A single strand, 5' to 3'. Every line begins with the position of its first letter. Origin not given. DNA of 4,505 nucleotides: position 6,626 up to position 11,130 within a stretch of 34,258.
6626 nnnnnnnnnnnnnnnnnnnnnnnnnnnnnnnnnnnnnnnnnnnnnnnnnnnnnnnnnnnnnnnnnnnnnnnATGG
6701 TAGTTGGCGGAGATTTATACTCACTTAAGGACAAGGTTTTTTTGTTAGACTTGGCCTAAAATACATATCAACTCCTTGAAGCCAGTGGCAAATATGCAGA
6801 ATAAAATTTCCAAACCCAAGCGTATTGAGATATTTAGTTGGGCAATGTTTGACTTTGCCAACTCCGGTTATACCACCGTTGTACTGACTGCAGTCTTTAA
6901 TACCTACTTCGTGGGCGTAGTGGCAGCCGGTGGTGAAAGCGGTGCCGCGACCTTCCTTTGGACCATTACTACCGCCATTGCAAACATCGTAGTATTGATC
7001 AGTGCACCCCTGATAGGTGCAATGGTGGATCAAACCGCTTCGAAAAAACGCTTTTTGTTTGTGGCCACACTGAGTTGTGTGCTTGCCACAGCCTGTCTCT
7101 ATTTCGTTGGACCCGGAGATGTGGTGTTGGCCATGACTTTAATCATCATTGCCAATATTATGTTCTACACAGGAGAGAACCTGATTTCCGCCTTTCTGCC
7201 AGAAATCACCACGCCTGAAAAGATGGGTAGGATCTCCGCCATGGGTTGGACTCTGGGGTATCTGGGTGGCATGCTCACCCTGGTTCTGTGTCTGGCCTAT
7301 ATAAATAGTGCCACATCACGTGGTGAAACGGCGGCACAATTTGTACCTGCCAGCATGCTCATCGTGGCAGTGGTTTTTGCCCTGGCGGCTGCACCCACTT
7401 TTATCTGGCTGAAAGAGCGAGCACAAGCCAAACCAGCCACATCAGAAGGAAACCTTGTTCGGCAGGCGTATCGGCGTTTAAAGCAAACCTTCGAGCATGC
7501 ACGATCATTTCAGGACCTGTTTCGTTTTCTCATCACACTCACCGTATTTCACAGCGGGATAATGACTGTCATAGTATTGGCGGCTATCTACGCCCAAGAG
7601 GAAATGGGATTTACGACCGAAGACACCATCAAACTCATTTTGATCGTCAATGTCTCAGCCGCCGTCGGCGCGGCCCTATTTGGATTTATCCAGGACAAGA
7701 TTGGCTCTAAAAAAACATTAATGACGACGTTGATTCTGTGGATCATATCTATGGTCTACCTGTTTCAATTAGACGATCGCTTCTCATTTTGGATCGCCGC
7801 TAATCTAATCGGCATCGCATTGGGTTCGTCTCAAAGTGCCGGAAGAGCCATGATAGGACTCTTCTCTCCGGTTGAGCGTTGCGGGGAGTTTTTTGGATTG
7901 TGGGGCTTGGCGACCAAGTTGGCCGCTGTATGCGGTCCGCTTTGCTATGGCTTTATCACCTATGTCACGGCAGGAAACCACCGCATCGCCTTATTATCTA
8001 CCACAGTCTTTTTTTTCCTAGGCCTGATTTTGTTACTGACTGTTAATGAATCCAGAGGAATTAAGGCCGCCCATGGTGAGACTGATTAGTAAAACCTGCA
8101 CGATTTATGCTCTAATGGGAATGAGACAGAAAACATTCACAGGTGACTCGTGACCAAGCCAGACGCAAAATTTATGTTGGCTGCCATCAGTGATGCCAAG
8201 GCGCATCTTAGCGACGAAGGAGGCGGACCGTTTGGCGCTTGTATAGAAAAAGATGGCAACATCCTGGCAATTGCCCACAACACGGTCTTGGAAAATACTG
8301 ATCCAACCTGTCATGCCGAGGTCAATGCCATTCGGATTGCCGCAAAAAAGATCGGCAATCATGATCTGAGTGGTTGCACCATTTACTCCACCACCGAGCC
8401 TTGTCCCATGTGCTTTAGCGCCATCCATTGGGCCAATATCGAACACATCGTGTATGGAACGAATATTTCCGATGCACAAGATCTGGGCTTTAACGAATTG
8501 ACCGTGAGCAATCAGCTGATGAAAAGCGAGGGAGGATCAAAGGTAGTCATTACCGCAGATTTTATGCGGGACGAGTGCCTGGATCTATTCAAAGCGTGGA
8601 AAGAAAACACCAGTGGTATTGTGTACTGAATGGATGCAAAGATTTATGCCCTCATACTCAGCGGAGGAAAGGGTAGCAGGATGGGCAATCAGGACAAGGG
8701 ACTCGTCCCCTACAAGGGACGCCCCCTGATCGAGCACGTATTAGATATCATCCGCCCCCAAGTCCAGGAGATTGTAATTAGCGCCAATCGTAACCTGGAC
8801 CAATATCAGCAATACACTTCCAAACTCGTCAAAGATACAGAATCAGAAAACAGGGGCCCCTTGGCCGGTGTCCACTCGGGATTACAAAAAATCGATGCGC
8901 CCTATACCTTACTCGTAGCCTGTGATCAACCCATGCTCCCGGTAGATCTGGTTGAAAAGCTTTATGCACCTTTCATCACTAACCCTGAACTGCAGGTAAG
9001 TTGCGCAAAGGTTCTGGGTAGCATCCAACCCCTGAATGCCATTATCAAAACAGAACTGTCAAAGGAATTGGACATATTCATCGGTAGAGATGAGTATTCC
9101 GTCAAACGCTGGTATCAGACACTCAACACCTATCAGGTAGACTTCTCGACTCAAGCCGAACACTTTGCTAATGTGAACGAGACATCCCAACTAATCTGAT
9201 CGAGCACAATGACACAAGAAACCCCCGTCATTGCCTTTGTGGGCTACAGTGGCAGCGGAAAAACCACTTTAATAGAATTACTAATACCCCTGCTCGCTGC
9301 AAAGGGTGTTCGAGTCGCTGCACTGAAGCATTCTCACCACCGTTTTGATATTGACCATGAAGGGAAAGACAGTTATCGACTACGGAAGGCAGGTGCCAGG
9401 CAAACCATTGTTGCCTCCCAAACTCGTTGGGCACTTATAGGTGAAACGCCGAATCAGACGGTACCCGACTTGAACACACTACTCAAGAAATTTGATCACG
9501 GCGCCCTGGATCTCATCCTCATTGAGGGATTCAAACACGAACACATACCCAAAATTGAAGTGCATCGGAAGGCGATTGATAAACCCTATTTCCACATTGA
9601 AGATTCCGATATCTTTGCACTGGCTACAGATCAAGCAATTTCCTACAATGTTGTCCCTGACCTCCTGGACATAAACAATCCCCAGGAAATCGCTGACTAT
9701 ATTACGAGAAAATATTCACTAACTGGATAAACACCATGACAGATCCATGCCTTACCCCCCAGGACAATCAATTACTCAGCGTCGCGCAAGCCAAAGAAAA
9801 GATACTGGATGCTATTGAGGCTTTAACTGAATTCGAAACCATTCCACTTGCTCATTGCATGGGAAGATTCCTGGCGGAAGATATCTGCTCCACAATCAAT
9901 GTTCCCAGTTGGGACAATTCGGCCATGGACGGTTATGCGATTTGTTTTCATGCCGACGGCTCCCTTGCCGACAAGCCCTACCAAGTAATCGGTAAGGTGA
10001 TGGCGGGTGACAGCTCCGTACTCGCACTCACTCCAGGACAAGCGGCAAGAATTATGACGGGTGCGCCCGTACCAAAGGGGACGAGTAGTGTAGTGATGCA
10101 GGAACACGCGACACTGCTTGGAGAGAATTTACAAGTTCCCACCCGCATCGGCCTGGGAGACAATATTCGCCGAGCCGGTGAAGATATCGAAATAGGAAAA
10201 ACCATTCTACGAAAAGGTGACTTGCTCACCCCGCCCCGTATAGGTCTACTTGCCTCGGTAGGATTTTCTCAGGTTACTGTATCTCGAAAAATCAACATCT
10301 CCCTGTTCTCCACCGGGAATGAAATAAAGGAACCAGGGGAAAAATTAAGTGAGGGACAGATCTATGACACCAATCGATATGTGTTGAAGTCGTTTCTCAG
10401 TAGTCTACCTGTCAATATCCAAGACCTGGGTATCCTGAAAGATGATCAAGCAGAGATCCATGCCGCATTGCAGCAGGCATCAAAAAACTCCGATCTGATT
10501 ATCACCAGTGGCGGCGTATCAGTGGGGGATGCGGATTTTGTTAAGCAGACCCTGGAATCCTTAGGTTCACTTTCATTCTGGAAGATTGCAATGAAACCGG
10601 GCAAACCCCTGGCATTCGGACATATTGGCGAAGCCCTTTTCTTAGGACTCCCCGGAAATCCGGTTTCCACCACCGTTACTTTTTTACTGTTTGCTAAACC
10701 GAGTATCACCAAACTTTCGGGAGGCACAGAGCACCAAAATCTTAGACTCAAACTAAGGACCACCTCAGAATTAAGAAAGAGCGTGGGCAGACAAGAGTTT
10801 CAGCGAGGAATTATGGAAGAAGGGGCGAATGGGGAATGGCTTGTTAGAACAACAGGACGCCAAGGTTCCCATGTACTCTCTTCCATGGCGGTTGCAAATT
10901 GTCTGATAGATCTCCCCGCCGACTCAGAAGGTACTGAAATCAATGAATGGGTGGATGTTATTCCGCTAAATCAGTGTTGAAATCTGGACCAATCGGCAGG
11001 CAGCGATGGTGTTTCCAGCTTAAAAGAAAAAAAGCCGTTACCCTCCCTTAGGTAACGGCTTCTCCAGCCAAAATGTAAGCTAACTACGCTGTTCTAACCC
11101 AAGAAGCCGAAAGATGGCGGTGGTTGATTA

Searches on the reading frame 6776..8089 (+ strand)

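Call 75: search_protein_families(library=pfam, proteins=[window:6776-8089:+], max_evalue=0.00001)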
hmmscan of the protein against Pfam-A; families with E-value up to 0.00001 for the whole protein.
window:6776-8089:+ (437 aa): 4 families
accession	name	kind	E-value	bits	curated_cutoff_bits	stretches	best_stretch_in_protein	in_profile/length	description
PF11700.14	ATG22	-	9.9e-49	166.8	24.1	1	61-432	72-481/482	Vacuole effluxer Atg22 like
PF07690.21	MFS_1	-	6.2e-26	91.6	33.4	2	292-425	42-176/347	Major Facilitator Superfamily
PF13347.12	MFS_2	-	8.1e-13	48.1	27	1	146-394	128-380/427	MFS/sugar transport protein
PF00083.30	Sugar_tr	-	5.7e-11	42.4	22.3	1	283-426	47-194/452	Sugar (and other) transporter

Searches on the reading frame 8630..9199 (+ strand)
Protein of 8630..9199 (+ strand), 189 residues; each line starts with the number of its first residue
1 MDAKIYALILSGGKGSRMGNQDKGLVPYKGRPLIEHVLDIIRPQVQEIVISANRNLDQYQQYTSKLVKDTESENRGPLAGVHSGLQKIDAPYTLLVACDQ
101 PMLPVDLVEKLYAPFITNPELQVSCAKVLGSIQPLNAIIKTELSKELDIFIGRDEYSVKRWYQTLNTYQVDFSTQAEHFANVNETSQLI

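Call 75: search_protein_families(library=pfam, proteins=[window:8630-9199:+], max_evalue=0.00001)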
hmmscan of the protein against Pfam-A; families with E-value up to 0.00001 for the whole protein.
window:8630-9199:+ (189 aa): 1 family
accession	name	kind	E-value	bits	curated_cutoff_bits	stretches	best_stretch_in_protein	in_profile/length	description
PF12804.13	NTP_transf_3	-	1.1e-33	117.1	27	1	7-161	1-153/160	MobA-like NTP transferase domain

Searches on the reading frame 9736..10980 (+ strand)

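Call 75: search_protein_families(library=pfam, proteins=[window:9736-10980:+], max_evalue=0.00001)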
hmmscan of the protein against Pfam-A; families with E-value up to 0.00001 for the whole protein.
window:9736-10980:+ (414 aa): 3 families
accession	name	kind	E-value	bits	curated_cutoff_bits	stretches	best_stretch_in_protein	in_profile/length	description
PF03453.22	MoeA_N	-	3.1e-45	154.1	30.8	1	14-176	1-160/160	MoeA N-terminal region (domain I and II)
PF00994.29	MoCF_biosynth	-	3.8e-32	111.4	26.6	1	192-325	4-143/144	Probable molybdopterin binding domain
PF03454.20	MoeA_C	-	1.1e-16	61.2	22.1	1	339-411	1-72/72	MoeA C-terminal region (domain IV)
